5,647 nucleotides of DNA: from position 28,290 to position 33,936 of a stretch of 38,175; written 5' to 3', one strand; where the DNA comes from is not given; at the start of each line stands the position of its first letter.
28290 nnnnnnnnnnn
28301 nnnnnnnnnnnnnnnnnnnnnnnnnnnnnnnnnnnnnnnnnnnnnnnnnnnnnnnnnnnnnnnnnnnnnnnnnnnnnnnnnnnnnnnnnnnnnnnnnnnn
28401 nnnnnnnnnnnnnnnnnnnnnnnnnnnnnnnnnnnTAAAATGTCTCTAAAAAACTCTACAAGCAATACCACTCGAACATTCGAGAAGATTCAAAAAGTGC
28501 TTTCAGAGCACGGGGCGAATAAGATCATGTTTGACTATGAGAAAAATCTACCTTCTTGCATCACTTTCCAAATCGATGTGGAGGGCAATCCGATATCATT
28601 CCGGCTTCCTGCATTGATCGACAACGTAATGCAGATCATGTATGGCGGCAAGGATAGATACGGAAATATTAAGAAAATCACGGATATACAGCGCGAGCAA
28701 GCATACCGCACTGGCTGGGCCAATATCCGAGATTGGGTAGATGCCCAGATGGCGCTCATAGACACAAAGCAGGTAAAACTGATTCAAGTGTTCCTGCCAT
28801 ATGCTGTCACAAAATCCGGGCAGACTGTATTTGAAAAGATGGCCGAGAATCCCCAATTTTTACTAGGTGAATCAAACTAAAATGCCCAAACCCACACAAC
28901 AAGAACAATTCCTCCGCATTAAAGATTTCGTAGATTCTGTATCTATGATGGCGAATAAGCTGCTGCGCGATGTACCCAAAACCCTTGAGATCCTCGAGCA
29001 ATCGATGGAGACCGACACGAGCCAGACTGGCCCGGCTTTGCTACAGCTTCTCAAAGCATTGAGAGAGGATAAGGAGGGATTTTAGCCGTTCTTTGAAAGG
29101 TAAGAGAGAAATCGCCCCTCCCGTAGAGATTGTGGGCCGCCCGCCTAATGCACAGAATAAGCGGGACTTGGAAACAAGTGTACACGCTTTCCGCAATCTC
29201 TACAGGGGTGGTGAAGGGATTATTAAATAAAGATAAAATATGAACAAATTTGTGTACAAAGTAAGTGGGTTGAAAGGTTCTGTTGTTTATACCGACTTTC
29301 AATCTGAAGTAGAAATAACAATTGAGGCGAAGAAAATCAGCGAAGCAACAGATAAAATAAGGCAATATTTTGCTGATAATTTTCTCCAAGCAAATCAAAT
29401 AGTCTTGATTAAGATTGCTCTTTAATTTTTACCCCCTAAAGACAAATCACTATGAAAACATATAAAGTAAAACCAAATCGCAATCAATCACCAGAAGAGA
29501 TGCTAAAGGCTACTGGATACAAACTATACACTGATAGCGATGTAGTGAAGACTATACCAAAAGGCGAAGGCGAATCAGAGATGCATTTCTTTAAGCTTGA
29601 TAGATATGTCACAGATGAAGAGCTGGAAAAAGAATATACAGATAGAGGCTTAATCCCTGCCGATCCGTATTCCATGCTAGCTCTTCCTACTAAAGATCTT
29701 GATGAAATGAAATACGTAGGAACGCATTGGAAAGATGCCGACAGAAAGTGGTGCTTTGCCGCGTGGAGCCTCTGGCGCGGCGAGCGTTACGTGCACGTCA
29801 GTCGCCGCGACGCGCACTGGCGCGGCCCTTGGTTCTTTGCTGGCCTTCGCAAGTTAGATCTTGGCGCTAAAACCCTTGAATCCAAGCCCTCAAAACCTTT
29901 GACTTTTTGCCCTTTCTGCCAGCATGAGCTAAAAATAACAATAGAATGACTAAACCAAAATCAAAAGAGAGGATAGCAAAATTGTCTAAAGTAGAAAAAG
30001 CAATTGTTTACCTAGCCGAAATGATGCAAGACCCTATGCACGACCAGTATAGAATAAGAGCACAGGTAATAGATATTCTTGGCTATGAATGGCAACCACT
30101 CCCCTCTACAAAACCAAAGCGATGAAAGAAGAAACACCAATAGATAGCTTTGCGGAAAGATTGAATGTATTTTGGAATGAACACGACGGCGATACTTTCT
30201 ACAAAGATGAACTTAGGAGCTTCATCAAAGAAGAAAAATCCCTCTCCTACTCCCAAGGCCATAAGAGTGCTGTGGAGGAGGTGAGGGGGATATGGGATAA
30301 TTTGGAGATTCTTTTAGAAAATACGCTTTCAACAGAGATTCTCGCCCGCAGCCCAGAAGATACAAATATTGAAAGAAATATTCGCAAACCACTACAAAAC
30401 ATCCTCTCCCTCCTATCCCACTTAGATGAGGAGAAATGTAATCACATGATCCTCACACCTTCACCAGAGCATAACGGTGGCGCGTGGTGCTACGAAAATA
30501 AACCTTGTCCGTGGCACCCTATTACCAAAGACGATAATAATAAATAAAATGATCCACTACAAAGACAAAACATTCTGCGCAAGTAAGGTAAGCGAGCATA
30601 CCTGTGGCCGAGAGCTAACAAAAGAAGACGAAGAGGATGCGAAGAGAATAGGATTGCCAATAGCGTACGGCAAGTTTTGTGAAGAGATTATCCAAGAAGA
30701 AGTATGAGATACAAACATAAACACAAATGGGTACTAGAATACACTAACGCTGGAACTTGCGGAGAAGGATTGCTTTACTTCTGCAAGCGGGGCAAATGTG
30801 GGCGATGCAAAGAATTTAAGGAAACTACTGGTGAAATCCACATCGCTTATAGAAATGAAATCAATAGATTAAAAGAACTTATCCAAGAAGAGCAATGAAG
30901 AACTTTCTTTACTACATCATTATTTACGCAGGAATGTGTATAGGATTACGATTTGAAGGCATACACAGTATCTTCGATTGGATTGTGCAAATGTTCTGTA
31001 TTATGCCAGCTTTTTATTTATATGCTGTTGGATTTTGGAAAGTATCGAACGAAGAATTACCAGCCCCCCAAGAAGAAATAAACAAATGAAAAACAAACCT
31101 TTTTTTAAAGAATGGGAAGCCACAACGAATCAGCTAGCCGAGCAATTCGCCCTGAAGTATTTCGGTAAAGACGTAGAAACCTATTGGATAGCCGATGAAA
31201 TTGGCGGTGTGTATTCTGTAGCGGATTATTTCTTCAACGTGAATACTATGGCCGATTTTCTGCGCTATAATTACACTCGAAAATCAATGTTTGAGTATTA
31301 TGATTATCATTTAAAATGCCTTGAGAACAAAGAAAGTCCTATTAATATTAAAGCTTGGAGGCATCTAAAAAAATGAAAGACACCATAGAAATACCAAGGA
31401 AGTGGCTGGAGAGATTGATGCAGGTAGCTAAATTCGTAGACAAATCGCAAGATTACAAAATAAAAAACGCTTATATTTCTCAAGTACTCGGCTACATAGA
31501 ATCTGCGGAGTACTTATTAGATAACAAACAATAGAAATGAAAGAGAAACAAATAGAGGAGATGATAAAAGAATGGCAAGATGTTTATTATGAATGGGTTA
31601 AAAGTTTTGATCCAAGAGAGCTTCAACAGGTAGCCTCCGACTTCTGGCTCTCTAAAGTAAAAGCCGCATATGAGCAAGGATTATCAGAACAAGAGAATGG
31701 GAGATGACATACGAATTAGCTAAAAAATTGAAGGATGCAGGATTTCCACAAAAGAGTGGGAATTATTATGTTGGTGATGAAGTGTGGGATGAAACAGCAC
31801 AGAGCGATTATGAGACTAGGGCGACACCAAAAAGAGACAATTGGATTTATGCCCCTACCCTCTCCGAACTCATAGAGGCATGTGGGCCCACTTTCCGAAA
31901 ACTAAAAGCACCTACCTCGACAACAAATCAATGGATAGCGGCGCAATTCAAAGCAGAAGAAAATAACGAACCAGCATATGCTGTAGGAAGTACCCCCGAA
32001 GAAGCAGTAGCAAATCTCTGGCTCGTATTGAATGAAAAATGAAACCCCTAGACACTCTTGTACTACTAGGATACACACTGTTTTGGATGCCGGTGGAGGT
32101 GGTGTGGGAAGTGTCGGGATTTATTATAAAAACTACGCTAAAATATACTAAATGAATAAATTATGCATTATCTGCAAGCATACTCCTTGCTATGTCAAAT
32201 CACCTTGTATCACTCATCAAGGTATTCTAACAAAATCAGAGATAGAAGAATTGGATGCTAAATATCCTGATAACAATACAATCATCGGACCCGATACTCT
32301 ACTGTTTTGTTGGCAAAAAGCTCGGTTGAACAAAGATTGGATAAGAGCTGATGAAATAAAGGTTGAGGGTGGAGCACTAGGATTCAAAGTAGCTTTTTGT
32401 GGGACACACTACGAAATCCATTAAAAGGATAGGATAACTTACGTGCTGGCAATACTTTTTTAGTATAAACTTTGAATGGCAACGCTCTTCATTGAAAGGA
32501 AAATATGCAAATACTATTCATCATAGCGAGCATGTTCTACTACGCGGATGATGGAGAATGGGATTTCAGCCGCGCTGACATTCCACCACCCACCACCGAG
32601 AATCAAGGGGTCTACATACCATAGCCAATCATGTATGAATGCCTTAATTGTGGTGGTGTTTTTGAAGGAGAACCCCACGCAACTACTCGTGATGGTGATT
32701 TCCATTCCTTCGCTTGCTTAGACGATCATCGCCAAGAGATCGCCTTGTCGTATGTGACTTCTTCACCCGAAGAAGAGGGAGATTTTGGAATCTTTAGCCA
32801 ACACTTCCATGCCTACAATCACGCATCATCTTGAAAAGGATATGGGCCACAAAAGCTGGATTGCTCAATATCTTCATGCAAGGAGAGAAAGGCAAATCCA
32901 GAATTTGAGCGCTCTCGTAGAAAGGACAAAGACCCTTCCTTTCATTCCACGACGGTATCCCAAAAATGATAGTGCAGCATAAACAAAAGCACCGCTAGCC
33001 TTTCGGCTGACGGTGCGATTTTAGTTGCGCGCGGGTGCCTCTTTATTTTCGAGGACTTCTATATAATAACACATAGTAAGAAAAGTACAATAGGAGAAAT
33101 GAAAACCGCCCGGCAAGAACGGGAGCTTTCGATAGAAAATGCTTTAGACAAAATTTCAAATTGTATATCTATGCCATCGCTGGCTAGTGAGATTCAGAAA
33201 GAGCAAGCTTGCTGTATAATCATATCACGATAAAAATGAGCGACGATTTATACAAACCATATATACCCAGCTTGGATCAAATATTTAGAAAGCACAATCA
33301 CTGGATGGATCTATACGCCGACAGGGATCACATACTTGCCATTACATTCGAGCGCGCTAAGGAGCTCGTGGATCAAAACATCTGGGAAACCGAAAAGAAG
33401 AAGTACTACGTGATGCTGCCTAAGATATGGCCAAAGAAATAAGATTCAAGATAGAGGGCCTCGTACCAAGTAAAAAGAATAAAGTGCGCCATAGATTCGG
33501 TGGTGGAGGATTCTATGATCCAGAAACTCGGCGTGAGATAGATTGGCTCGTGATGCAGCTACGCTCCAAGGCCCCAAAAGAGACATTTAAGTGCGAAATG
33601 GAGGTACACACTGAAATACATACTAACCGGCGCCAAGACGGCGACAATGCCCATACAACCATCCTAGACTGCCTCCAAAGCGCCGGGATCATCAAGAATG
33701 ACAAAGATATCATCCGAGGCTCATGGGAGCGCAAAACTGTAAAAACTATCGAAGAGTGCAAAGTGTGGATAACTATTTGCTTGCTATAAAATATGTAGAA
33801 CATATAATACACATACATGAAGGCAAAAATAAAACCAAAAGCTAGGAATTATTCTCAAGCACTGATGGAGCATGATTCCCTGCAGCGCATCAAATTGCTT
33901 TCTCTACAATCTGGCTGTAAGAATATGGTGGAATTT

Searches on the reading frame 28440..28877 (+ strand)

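Call 15: search_protein_families(library=pfam, proteins=[window:28440-28877:+], max_evalue=0.01)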
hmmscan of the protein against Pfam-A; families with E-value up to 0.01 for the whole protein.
window:28440-28877:+ (146 aa): 0 families

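Call 16: search_protein_families(library=phrogs, proteins=[window:28440-28877:+], max_evalue=0.001)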
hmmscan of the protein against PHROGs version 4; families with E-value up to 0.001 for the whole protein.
window:28440-28877:+ (146 aa): 1 family
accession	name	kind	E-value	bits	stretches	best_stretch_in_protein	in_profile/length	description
phrog_17260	-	unknown function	0.0004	21.3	1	9-134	11-132/158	-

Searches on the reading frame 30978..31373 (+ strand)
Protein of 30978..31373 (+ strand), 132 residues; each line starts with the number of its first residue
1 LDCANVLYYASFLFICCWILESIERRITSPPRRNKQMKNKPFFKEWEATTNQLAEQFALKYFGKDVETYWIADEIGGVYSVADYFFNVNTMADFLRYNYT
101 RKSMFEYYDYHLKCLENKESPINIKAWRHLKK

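Call 15: search_protein_families(library=pfam, proteins=[window:30978-31373:+], max_evalue=0.01)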
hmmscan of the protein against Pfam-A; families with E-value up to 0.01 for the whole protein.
window:30978-31373:+ (132 aa): 0 families

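Call 16: search_protein_families(library=phrogs, proteins=[window:30978-31373:+], max_evalue=0.001)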
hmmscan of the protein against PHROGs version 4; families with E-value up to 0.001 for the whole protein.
window:30978-31373:+ (132 aa): 1 family
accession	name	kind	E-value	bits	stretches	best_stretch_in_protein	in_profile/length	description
phrog_35741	-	unknown function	3.6e-08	34.5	1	34-127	2-97/138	-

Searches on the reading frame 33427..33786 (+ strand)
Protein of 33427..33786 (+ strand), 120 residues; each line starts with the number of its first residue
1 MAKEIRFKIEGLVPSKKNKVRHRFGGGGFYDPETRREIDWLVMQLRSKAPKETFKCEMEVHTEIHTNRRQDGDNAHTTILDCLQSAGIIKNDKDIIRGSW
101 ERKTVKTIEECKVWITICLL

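Call 15: search_protein_families(library=pfam, proteins=[window:33427-33786:+], max_evalue=0.01)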
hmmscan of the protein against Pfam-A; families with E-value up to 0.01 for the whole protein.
window:33427-33786:+ (120 aa): 1 family
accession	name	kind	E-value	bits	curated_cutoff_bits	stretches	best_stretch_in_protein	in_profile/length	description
PF05866.16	RusA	-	1.7e-06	29.1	22.8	1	14-106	6-111/124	Endodeoxyribonuclease RusA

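Call 16: search_protein_families(library=phrogs, proteins=[window:33427-33786:+], max_evalue=0.001)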
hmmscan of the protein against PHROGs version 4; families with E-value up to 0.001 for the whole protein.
window:33427-33786:+ (120 aa): 5 families
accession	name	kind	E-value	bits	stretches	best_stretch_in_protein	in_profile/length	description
phrog_34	-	DNA, RNA and nucleotide metabolism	2.2e-11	44.9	1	35-118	111-192/259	RusA-like Holliday junction resolvase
phrog_1682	-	DNA, RNA and nucleotide metabolism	5.1e-06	27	1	40-116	63-143/387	RusA-like Holliday junction resolvase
phrog_11573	-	unknown function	0.00011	23.4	1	58-111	49-102/110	-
phrog_1532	-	unknown function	0.00016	22.3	1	56-117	10-69/80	-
phrog_140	-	DNA, RNA and nucleotide metabolism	0.00069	20.3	0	3-98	37-149/219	RusA-like Holliday junction resolvase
